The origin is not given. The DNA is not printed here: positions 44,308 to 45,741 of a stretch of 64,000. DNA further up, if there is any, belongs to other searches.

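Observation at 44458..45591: ParA/MinD positioning ATPase fused to an AMPK-beta-type glycogen-binding domain (CBM48)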

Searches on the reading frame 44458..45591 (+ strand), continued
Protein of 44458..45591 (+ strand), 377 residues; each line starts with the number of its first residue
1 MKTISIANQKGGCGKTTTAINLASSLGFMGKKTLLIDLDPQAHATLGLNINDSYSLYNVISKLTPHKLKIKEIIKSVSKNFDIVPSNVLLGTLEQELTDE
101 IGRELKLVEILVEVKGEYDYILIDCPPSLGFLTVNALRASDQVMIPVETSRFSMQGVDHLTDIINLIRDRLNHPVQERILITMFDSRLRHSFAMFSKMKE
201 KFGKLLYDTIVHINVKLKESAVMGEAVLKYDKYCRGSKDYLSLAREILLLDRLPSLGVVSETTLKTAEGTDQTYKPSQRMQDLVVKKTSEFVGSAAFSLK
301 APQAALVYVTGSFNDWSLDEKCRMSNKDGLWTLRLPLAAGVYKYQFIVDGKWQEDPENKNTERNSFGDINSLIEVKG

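Call 68: find_homologous_proteins(query=L070:9845-11281:+, max_evalue=1e-20)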
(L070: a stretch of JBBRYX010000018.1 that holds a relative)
Query L070:9845-11281:+ (479 aa): 7979 proteins with E <= 1e-20 among 8000 candidates; the best 120 are listed.
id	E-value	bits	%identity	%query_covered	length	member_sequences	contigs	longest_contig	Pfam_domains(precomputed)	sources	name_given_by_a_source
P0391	4.1e-289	977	100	89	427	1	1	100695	PF00142.25,PF02922.25,PF10609.16,PF16561.12,PF01656.30,PF13614.13,PF09140.18,PF06564.19,PF02374.22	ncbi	-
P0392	2.3e-279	945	96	89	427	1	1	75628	PF00142.25,PF02922.25,PF10609.16,PF16561.12,PF01656.30,PF13614.13,PF09140.18,PF06564.19,PF02374.22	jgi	jgi:chromosome partitioning protein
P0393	3.2e-274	928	94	89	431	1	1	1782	PF00142.25,PF02922.25,PF10609.16,PF16561.12,PF01656.30,PF13614.13,PF09140.18,PF06564.19,PF02374.22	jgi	jgi:chromosome partitioning protein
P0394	1.1e-252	857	87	89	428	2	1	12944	PF00142.25,PF02922.25,PF10609.16,PF16561.12,PF01656.30,PF13614.13,PF09140.18,PF06564.19,PF02374.22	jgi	jgi:chromosome partitioning protein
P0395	8.4e-246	834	85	89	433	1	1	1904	PF00142.25,PF02922.25,PF10609.16,PF16561.12,PF01656.30,PF13614.13,PF09140.18,PF06564.19,PF02374.22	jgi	-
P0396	2.8e-244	829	84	89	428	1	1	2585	PF00142.25,PF02922.25,PF10609.16,PF16561.12,PF01656.30,PF13614.13,PF09140.18,PF06564.19,PF02374.22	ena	-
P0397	8.9e-230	781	81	89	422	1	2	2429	PF00142.25,PF02922.25,PF10609.16,PF16561.12,PF01656.30,PF13614.13,PF09140.18,PF06564.19,PF02374.22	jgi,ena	jgi:chromosome partitioning protein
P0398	2.9e-229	779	78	89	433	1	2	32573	PF00142.25,PF02922.25,PF10609.16,PF16561.12,PF01656.30,PF13614.13,PF09140.18,PF06564.19,PF02374.22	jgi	-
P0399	6.3e-229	778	79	89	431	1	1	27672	PF00142.25,PF02922.25,PF10609.16,PF16561.12,PF01656.30,PF13614.13,PF09140.18,PF06564.19,PF02374.22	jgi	jgi:chromosome partitioning protein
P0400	1.1e-228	778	76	90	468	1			PF00142.25,PF02922.25,PF10609.16,PF16561.12,PF01656.30,PF13614.13,PF09140.18,PF06564.19,PF02374.22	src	-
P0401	1.1e-228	777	78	89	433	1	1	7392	PF00142.25,PF02922.25,PF10609.16,PF16561.12,PF01656.30,PF13614.13,PF09140.18,PF06564.19,PF02374.22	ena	-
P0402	2.4e-228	776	77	89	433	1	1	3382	PF00142.25,PF02922.25,PF10609.16,PF16561.12,PF01656.30,PF13614.13,PF09140.18,PF06564.19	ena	-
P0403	2.5e-228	776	78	89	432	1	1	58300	PF00142.25,PF02922.25,PF10609.16,PF16561.12,PF01656.30,PF13614.13,PF09140.18,PF06564.19,PF02374.22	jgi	jgi:chromosome partitioning protein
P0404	4.0e-228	776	77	89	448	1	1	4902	PF00142.25,PF02922.25,PF10609.16,PF16561.12,PF01656.30,PF13614.13,PF09140.18,PF06564.19,PF02374.22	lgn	-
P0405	4.3e-228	776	79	89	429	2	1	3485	PF00142.25,PF02922.25,PF10609.16,PF16561.12,PF01656.30,PF13614.13,PF09140.18,PF06564.19,PF02374.22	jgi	jgi:chromosome partitioning protein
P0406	1.5e-227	774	78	89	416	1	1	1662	PF00142.25,PF02922.25,PF10609.16,PF16561.12,PF01656.30,PF13614.13,PF09140.18,PF06564.19,PF02374.22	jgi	jgi:chromosome partitioning protein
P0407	1.8e-227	773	79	89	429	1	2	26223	PF00142.25,PF02922.25,PF10609.16,PF16561.12,PF01656.30,PF13614.13,PF09140.18,PF06564.19,PF02374.22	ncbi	-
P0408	2.2e-227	773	78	89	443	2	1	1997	PF00142.25,PF02922.25,PF10609.16,PF16561.12,PF01656.30,PF13614.13,PF09140.18,PF06564.19,PF02374.22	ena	-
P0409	3.3e-227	773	77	89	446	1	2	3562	PF00142.25,PF02922.25,PF10609.16,PF16561.12,PF01656.30,PF13614.13,PF09140.18,PF06564.19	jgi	jgi:chromosome partitioning protein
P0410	5.6e-227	772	76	89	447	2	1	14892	PF00142.25,PF02922.25,PF10609.16,PF16561.12,PF01656.30,PF13614.13,PF09140.18,PF06564.19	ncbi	-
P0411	7.9e-227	771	76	89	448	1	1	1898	PF00142.25,PF02922.25,PF10609.16,PF16561.12,PF01656.30,PF13614.13,PF09140.18,PF06564.19,PF02374.22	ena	-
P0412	8.3e-227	771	77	89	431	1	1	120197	PF00142.25,PF02922.25,PF10609.16,PF16561.12,PF01656.30,PF13614.13,PF09140.18,PF06564.19,PF02374.22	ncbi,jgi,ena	jgi:chromosome partitioning protein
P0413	8.5e-227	771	78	89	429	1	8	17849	PF00142.25,PF02922.25,PF10609.16,PF16561.12,PF01656.30,PF13614.13,PF09140.18,PF06564.19,PF02374.22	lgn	-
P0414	1.0e-226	771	78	89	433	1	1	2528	PF00142.25,PF02922.25,PF10609.16,PF16561.12,PF01656.30,PF13614.13,PF09140.18,PF06564.19,PF02374.22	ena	-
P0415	1.0e-226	771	77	89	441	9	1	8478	PF00142.25,PF02922.25,PF10609.16,PF16561.12,PF01656.30,PF13614.13,PF09140.18,PF06564.19,PF02374.22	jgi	jgi:chromosome partitioning protein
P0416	2.6e-226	770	78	89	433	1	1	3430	PF00142.25,PF02922.25,PF10609.16,PF16561.12,PF01656.30,PF13614.13,PF09140.18,PF06564.19,PF02374.22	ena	-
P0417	7.5e-226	768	78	89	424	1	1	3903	PF00142.25,PF02922.25,PF10609.16,PF16561.12,PF01656.30,PF13614.13,PF09140.18,PF06564.19,PF02374.22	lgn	-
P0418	7.5e-226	768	76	89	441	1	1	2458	PF00142.25,PF02922.25,PF10609.16,PF16561.12,PF01656.30,PF13614.13,PF09140.18,PF06564.19,PF02374.22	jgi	jgi:chromosome partitioning protein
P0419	8.3e-226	768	75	89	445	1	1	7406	PF00142.25,PF02922.25,PF10609.16,PF16561.12,PF01656.30,PF13614.13,PF09140.18,PF06564.19,PF02374.22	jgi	jgi:chromosome partitioning protein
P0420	9.4e-226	768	77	89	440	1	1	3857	PF00142.25,PF02922.25,PF10609.16,PF16561.12,PF01656.30,PF13614.13,PF09140.18,PF06564.19,PF02374.22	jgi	jgi:chromosome partitioning protein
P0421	1.1e-225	768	76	89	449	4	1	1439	PF00142.25,PF02922.25,PF10609.16,PF16561.12,PF01656.30,PF13614.13,PF09140.18,PF06564.19,PF02374.22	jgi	-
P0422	1.3e-225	767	77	89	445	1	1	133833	PF00142.25,PF02922.25,PF10609.16,PF16561.12,PF01656.30,PF13614.13,PF09140.18,PF06564.19,PF02374.22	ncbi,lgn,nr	ncbi:MAG TPA: AAA family ATPase [Tepidisphaeraceae bacterium]|nr:AAA family ATPase [Tepidisphaeracea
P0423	1.6e-225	767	78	89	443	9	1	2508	PF00142.25,PF02922.25,PF10609.16,PF16561.12,PF01656.30,PF13614.13,PF09140.18,PF06564.19,PF02374.22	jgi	jgi:chromosome partitioning protein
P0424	1.9e-225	767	77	89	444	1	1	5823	PF00142.25,PF02922.25,PF10609.16,PF16561.12,PF01656.30,PF13614.13,PF09140.18,PF06564.19,PF02374.22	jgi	jgi:chromosome partitioning protein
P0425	2.2e-225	767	77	89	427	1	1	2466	PF00142.25,PF02922.25,PF10609.16,PF16561.12,PF01656.30,PF13614.13,PF09140.18,PF06564.19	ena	-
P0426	3.8e-225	766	74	91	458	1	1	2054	PF00142.25,PF02922.25,PF10609.16,PF16561.12,PF01656.30,PF13614.13,PF09140.18,PF06564.19,PF02374.22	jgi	-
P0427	4.7e-225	766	77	89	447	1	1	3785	PF00142.25,PF02922.25,PF10609.16,PF16561.12,PF01656.30,PF13614.13,PF09140.18,PF06564.19,PF02374.22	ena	-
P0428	5.5e-225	765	75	89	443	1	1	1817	PF00142.25,PF02922.25,PF10609.16,PF16561.12,PF01656.30,PF13614.13,PF09140.18,PF06564.19,PF02374.22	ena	-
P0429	5.8e-225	765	76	89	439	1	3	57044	PF00142.25,PF02922.25,PF10609.16,PF16561.12,PF01656.30,PF13614.13,PF09140.18,PF06564.19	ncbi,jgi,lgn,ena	jgi:chromosome partitioning protein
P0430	6.3e-225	765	78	89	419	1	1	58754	PF00142.25,PF02922.25,PF10609.16,PF16561.12,PF01656.30,PF13614.13,PF09140.18,PF06564.19,PF02374.22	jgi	jgi:chromosome partitioning protein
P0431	7.0e-225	765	77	89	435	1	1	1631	PF00142.25,PF02922.25,PF10609.16,PF16561.12,PF01656.30,PF13614.13,PF09140.18,PF06564.19,PF02374.22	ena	-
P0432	7.8e-225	765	76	89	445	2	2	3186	PF00142.25,PF02922.25,PF10609.16,PF16561.12,PF01656.30,PF13614.13,PF09140.18,PF06564.19,PF02374.22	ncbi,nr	ncbi:MAG: AAA family ATPase [Planctomycetota bacterium]|nr:AAA family ATPase [Planctomycetota bacter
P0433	1.1e-224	764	76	89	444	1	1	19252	PF00142.25,PF02922.25,PF10609.16,PF16561.12,PF01656.30,PF13614.13,PF09140.18,PF06564.19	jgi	jgi:chromosome partitioning protein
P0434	2.5e-224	763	75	89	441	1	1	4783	PF00142.25,PF02922.25,PF10609.16,PF16561.12,PF01656.30,PF13614.13,PF09140.18,PF06564.19,PF02374.22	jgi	jgi:chromosome partitioning protein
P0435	3.5e-224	763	75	89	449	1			PF00142.25,PF02922.25,PF10609.16,PF16561.12,PF01656.30,PF13614.13,PF09140.18,PF06564.19,PF02374.22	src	-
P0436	3.9e-224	763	74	89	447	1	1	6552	PF00142.25,PF02922.25,PF10609.16,PF16561.12,PF01656.30,PF13614.13,PF09140.18,PF06564.19,PF02374.22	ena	-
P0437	7.0e-224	762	76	89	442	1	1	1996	PF00142.25,PF02922.25,PF10609.16,PF16561.12,PF01656.30,PF13614.13,PF09140.18,PF06564.19,PF02374.22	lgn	-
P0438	8.5e-224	761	77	89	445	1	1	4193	PF00142.25,PF02922.25,PF10609.16,PF16561.12,PF01656.30,PF13614.13,PF09140.18,PF06564.19,PF02374.22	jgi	jgi:chromosome partitioning protein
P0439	1.1e-223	761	74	89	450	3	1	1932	PF00142.25,PF02922.25,PF10609.16,PF16561.12,PF01656.30,PF13614.13,PF09140.18,PF06564.19,PF02374.22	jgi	jgi:chromosome partitioning protein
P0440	1.1e-223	761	74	89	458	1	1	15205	PF00142.25,PF02922.25,PF10609.16,PF16561.12,PF01656.30,PF13614.13,PF09140.18,PF06564.19,PF02374.22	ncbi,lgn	ncbi:hypothetical protein BH09PLA1_BH09PLA1_23290 [soil metagenome]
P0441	1.2e-223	761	86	61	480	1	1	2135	PF00142.25,PF02922.25,PF10609.16,PF16561.12,PF01656.30,PF13614.13,PF09140.18,PF06564.19,PF02374.22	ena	-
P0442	1.3e-223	761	75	89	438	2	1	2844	PF00142.25,PF02922.25,PF10609.16,PF16561.12,PF01656.30,PF13614.13,PF09140.18,PF06564.19,PF02374.22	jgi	-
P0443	1.6e-223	760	70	89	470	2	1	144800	PF00142.25,PF02922.25,PF10609.16,PF16561.12,PF01656.30,PF13614.13,PF09140.18,PF06564.19,PF02374.22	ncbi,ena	-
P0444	2.1e-223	760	75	89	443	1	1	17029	PF00142.25,PF02922.25,PF10609.16,PF16561.12,PF01656.30,PF13614.13,PF09140.18,PF06564.19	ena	-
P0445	2.1e-223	760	74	89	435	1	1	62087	PF00142.25,PF02922.25,PF10609.16,PF16561.12,PF01656.30,PF13614.13,PF09140.18,PF06564.19,PF02374.22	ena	-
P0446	2.2e-223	760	72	89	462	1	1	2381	PF00142.25,PF02922.25,PF10609.16,PF16561.12,PF01656.30,PF13614.13,PF09140.18,PF06564.19,PF02374.22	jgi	jgi:chromosome partitioning protein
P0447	3.7e-223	759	76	89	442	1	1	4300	PF00142.25,PF02922.25,PF10609.16,PF16561.12,PF01656.30,PF13614.13,PF09140.18,PF06564.19,PF02374.22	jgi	jgi:chromosome partitioning protein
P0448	4.0e-223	759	75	89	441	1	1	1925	PF00142.25,PF02922.25,PF10609.16,PF16561.12,PF01656.30,PF13614.13,PF09140.18,PF06564.19,PF02374.22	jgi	jgi:chromosome partitioning protein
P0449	4.1e-223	759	71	89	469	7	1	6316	PF00142.25,PF02922.25,PF10609.16,PF16561.12,PF01656.30,PF13614.13,PF09140.18,PF06564.19,PF02374.22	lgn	-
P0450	5.0e-223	759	73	89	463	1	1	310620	PF00142.25,PF02922.25,PF10609.16,PF16561.12,PF01656.30,PF13614.13,PF09140.18,PF06564.19,PF02374.22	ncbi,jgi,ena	jgi:chromosome partitioning protein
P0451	5.9e-223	759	75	89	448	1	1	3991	PF00142.25,PF02922.25,PF10609.16,PF16561.12,PF01656.30,PF13614.13,PF09140.18,PF06564.19,PF02374.22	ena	-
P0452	6.1e-223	759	76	89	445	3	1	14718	PF00142.25,PF02922.25,PF10609.16,PF16561.12,PF01656.30,PF13614.13,PF09140.18,PF06564.19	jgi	jgi:chromosome partitioning protein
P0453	6.4e-223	758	76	89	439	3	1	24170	PF00142.25,PF02922.25,PF10609.16,PF16561.12,PF01656.30,PF13614.13,PF09140.18,PF06564.19,PF02374.22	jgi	jgi:chromosome partitioning protein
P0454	1.0e-222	758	76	89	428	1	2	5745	PF00142.25,PF02922.25,PF10609.16,PF16561.12,PF01656.30,PF13614.13,PF09140.18,PF06564.19,PF02374.22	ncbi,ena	-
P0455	1.2e-222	758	74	89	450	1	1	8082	PF00142.25,PF02922.25,PF10609.16,PF16561.12,PF01656.30,PF13614.13,PF09140.18,PF06564.19,PF02374.22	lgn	-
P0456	1.2e-222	758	85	61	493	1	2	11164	PF00142.25,PF02922.25,PF10609.16,PF16561.12,PF01656.30,PF13614.13,PF09140.18,PF06564.19,PF02374.22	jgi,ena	-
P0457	1.3e-222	757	74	89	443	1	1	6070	PF00142.25,PF02922.25,PF10609.16,PF16561.12,PF01656.30,PF13614.13,PF09140.18,PF06564.19,PF02374.22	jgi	jgi:chromosome partitioning protein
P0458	2.0e-222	757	74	89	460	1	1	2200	PF00142.25,PF02922.25,PF10609.16,PF16561.12,PF01656.30,PF13614.13,PF09140.18,PF06564.19,PF02374.22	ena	-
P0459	2.1e-222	757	70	89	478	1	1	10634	PF00142.25,PF02922.25,PF10609.16,PF16561.12,PF01656.30,PF13614.13,PF09140.18,PF06564.19,PF02374.22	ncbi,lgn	-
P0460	2.2e-222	757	73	89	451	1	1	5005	PF00142.25,PF02922.25,PF10609.16,PF16561.12,PF01656.30,PF13614.13,PF09140.18,PF06564.19,PF02374.22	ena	-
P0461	2.7e-222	756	75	89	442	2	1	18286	PF00142.25,PF02922.25,PF10609.16,PF16561.12,PF01656.30,PF13614.13,PF09140.18,PF06564.19,PF02374.22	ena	-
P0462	3.1e-222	756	73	90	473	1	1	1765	PF00142.25,PF02922.25,PF10609.16,PF16561.12,PF01656.30,PF13614.13,PF09140.18,PF06564.19,PF02374.22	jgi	jgi:chromosome partitioning protein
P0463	3.9e-222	756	83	63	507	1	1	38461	PF00142.25,PF02922.25,PF10609.16,PF16561.12,PF01656.30,PF13614.13,PF09140.18,PF06564.19,PF02374.22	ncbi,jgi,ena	jgi:chromosome partitioning protein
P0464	3.9e-222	756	78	89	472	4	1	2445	PF00142.25,PF02922.25,PF10609.16,PF16561.12,PF01656.30,PF13614.13,PF09140.18,PF06564.19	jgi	-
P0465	4.1e-222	756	71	89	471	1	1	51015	PF00142.25,PF02922.25,PF10609.16,PF16561.12,PF01656.30,PF13614.13,PF09140.18,PF06564.19,PF02374.22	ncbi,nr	ncbi:MAG TPA: AAA family ATPase [Tepidisphaeraceae bacterium]|nr:AAA family ATPase [Tepidisphaeracea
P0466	4.2e-222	756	75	89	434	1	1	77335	PF00142.25,PF02922.25,PF10609.16,PF16561.12,PF01656.30,PF13614.13,PF09140.18,PF06564.19,PF02374.22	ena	-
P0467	4.7e-222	756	72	89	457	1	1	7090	PF00142.25,PF02922.25,PF10609.16,PF16561.12,PF01656.30,PF13614.13,PF09140.18,PF06564.19,PF02374.22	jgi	jgi:chromosome partitioning protein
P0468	5.0e-222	756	74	89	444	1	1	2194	PF00142.25,PF02922.25,PF10609.16,PF16561.12,PF01656.30,PF13614.13,PF09140.18,PF06564.19,PF02374.22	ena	-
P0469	5.4e-222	755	72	89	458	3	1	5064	PF00142.25,PF02922.25,PF10609.16,PF16561.12,PF01656.30,PF13614.13,PF09140.18,PF06564.19,PF02374.22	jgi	jgi:chromosome partitioning protein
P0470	5.6e-222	755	75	89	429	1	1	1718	PF00142.25,PF02922.25,PF10609.16,PF16561.12,PF01656.30,PF13614.13,PF09140.18,PF06564.19,PF02374.22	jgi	jgi:chromosome partitioning protein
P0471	6.6e-222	755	74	89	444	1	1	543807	PF00142.25,PF02922.25,PF10609.16,PF16561.12,PF01656.30,PF13614.13,PF09140.18,PF06564.19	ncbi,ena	-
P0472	6.7e-222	755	77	89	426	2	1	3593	PF00142.25,PF02922.25,PF10609.16,PF16561.12,PF01656.30,PF13614.13,PF09140.18,PF06564.19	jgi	jgi:chromosome partitioning protein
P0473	8.1e-222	755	73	89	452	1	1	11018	PF00142.25,PF02922.25,PF10609.16,PF16561.12,PF01656.30,PF13614.13,PF09140.18,PF06564.19,PF02374.22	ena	-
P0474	8.3e-222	755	75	89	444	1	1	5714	PF00142.25,PF02922.25,PF10609.16,PF16561.12,PF01656.30,PF13614.13,PF09140.18,PF06564.19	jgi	jgi:chromosome partitioning protein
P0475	1.0e-221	755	76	89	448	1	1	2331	PF00142.25,PF02922.25,PF10609.16,PF16561.12,PF01656.30,PF13614.13,PF09140.18,PF06564.19,PF02374.22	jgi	jgi:chromosome partitioning protein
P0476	1.4e-221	754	80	68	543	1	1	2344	PF00142.25,PF02922.25,PF10609.16,PF16561.12,PF01656.30,PF13614.13,PF09140.18,PF06564.19,PF02374.22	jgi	jgi:chromosome partitioning protein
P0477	1.5e-221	754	77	89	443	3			PF00142.25,PF02922.25,PF10609.16,PF16561.12,PF01656.30,PF13614.13,PF09140.18,PF06564.19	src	-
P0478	1.6e-221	754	73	89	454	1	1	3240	PF00142.25,PF02922.25,PF10609.16,PF16561.12,PF01656.30,PF13614.13,PF09140.18,PF06564.19,PF02374.22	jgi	jgi:chromosome partitioning protein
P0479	1.8e-221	754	71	89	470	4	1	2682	PF00142.25,PF02922.25,PF10609.16,PF16561.12,PF01656.30,PF13614.13,PF09140.18,PF06564.19,PF02374.22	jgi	jgi:chromosome partitioning protein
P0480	1.9e-221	754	76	89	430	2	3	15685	PF00142.25,PF02922.25,PF10609.16,PF16561.12,PF01656.30,PF13614.13,PF09140.18,PF06564.19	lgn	-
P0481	2.0e-221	754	76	89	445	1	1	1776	PF00142.25,PF02922.25,PF10609.16,PF16561.12,PF01656.30,PF13614.13,PF09140.18,PF06564.19,PF02374.22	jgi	jgi:chromosome partitioning protein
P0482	2.2e-221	753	76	89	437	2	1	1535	PF00142.25,PF02922.25,PF10609.16,PF16561.12,PF01656.30,PF13614.13,PF09140.18,PF06564.19,PF02374.22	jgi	-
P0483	2.5e-221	753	74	89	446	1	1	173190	PF00142.25,PF02922.25,PF10609.16,PF16561.12,PF01656.30,PF13614.13,PF09140.18,PF06564.19,PF02374.22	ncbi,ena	-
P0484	2.5e-221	753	75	89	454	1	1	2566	PF00142.25,PF02922.25,PF10609.16,PF16561.12,PF01656.30,PF13614.13,PF09140.18,PF06564.19,PF02374.22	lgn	-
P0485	2.7e-221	753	73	89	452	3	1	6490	PF00142.25,PF02922.25,PF10609.16,PF16561.12,PF01656.30,PF13614.13,PF09140.18,PF06564.19,PF02374.22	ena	-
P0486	2.8e-221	753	75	89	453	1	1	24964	PF00142.25,PF02922.25,PF10609.16,PF16561.12,PF01656.30,PF13614.13,PF09140.18,PF06564.19,PF02374.22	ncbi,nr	ncbi:MAG: AAA family ATPase [Anaerolineae bacterium]|nr:AAA family ATPase [Phycisphaerae bacterium]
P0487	5.4e-221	752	76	89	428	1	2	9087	PF00142.25,PF02922.25,PF10609.16,PF16561.12,PF01656.30,PF13614.13,PF09140.18,PF06564.19,PF02374.22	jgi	jgi:chromosome partitioning protein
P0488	5.5e-221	752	74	89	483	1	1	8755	PF00142.25,PF02922.25,PF10609.16,PF16561.12,PF01656.30,PF13614.13,PF09140.18,PF06564.19,PF02374.22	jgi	jgi:chromosome partitioning protein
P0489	9.8e-221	751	72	89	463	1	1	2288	PF00142.25,PF02922.25,PF10609.16,PF16561.12,PF01656.30,PF13614.13,PF09140.18,PF06564.19,PF02374.22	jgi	-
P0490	1.0e-220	751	72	89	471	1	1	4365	PF00142.25,PF02922.25,PF10609.16,PF16561.12,PF01656.30,PF13614.13,PF09140.18,PF06564.19,PF02374.22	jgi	jgi:chromosome partitioning protein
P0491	1.1e-220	751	72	89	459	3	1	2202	PF00142.25,PF02922.25,PF10609.16,PF16561.12,PF01656.30,PF13614.13,PF09140.18,PF06564.19,PF02374.22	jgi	jgi:chromosome partitioning protein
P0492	1.2e-220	751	75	89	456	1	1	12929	PF00142.25,PF02922.25,PF10609.16,PF16561.12,PF01656.30,PF13614.13,PF09140.18,PF06564.19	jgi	jgi:chromosome partitioning protein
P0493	1.3e-220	751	70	89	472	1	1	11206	PF00142.25,PF02922.25,PF10609.16,PF16561.12,PF01656.30,PF13614.13,PF09140.18,PF06564.19,PF02374.22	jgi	jgi:chromosome partitioning protein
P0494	1.4e-220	751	68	89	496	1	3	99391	PF00142.25,PF02922.25,PF10609.16,PF16561.12,PF01656.30,PF13614.13,PF09140.18,PF06564.19,PF02374.22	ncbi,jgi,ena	jgi:chromosome partitioning protein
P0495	1.4e-220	751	77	89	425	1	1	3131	PF00142.25,PF02922.25,PF10609.16,PF16561.12,PF01656.30,PF13614.13,PF09140.18,PF06564.19,PF02374.22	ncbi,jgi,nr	ncbi:MAG TPA: AAA family ATPase [Tepidisphaeraceae bacterium]|nr:AAA family ATPase [Tepidisphaeracea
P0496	1.6e-220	751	75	89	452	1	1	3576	PF00142.25,PF02922.25,PF10609.16,PF16561.12,PF01656.30,PF13614.13,PF09140.18,PF06564.19,PF02374.22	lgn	-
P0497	1.7e-220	750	75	89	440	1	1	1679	PF00142.25,PF02922.25,PF10609.16,PF16561.12,PF01656.30,PF13614.13,PF09140.18,PF06564.19,PF02374.22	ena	-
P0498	1.7e-220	750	74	89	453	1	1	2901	PF00142.25,PF02922.25,PF10609.16,PF16561.12,PF01656.30,PF13614.13,PF09140.18,PF06564.19,PF02374.22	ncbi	-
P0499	2.1e-220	750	71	89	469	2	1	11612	PF00142.25,PF02922.25,PF10609.16,PF16561.12,PF01656.30,PF13614.13,PF09140.18,PF06564.19,PF02374.22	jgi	jgi:chromosome partitioning protein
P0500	2.3e-220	750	74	89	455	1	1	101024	PF00142.25,PF02922.25,PF10609.16,PF16561.12,PF01656.30,PF13614.13,PF09140.18,PF06564.19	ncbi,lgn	-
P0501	2.4e-220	750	73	89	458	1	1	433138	PF00142.25,PF02922.25,PF10609.16,PF16561.12,PF01656.30,PF13614.13,PF09140.18,PF06564.19,PF02374.22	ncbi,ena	-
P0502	2.5e-220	750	75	89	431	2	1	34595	PF00142.25,PF02922.25,PF10609.16,PF16561.12,PF01656.30,PF13614.13,PF09140.18,PF06564.19,PF02374.22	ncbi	-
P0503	2.9e-220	750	77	89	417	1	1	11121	PF00142.25,PF02922.25,PF10609.16,PF16561.12,PF01656.30,PF13614.13,PF09140.18,PF06564.19,PF02374.22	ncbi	-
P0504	3.2e-220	750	73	89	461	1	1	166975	PF00142.25,PF02922.25,PF10609.16,PF16561.12,PF01656.30,PF13614.13,PF09140.18,PF06564.19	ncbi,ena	-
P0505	3.2e-220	750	73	89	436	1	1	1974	PF00142.25,PF02922.25,PF10609.16,PF16561.12,PF01656.30,PF13614.13,PF09140.18,PF06564.19,PF02374.22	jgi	jgi:chromosome partitioning protein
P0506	3.4e-220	750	73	89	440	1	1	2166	PF00142.25,PF02922.25,PF10609.16,PF16561.12,PF01656.30,PF13614.13,PF09140.18,PF06564.19,PF02374.22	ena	-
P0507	5.9e-220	749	76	89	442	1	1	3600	PF00142.25,PF02922.25,PF10609.16,PF16561.12,PF01656.30,PF13614.13,PF09140.18,PF06564.19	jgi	jgi:chromosome partitioning protein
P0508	7.8e-220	748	73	89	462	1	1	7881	PF00142.25,PF02922.25,PF10609.16,PF16561.12,PF01656.30,PF13614.13,PF09140.18,PF06564.19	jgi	jgi:chromosome partitioning protein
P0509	9.1e-220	748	75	91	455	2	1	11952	PF00142.25,PF02922.25,PF10609.16,PF16561.12,PF01656.30,PF13614.13,PF09140.18,PF06564.19,PF02374.22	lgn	-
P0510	9.5e-220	748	73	89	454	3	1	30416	PF00142.25,PF02922.25,PF10609.16,PF16561.12,PF01656.30,PF13614.13,PF09140.18,PF06564.19,PF02374.22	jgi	jgi:chromosome partitioning protein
